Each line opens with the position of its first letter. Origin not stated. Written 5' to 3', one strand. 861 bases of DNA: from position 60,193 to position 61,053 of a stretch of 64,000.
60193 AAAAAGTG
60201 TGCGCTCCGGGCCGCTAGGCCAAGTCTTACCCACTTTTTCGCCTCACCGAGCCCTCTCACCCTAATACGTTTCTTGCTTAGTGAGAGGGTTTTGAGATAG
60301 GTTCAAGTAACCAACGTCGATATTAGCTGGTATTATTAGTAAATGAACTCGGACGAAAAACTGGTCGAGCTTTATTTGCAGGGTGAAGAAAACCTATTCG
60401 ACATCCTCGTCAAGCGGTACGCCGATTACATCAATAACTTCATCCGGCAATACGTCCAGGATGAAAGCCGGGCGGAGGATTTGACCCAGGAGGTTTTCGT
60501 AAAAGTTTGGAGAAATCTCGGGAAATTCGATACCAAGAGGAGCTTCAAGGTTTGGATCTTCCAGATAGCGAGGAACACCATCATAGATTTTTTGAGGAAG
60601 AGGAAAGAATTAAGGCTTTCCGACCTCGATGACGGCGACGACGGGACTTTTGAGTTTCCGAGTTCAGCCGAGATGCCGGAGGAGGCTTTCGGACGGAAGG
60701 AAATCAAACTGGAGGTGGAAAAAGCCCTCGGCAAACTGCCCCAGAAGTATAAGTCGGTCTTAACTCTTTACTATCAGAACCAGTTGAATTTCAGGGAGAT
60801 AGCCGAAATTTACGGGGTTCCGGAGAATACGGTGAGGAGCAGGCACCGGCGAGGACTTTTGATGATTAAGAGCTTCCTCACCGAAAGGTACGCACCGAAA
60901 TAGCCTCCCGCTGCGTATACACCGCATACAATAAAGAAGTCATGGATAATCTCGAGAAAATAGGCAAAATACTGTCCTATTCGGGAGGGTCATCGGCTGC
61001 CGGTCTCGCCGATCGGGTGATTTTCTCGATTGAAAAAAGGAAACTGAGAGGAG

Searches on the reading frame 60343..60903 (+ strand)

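Call 18: search_protein_families(library=pfam, proteins=[window:60343-60903:+], max_evalue=0.01)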
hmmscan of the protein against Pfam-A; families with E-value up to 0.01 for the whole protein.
window:60343-60903:+ (186 aa): 5 families
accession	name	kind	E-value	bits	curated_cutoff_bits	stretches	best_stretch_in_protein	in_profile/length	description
PF04542.20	Sigma70_r2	-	1.9e-20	72.9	24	1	22-88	1-69/71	Sigma-70 region 2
PF08281.18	Sigma70_r4_2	-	2.4e-13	49.9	25.7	1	123-173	2-52/54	Sigma-70, region 4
PF04545.22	Sigma70_r4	-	2.9e-12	46.3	24.1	1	128-173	1-46/50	Sigma-70, region 4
PF13384.12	HTH_23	-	0.00084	19.5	24.6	1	139-170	10-40/50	Homeodomain-like domain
PF04297.20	UPF0122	-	0.0012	19.5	22.7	1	132-178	18-64/101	Putative helix-turn-helix protein, YlxM / p13 like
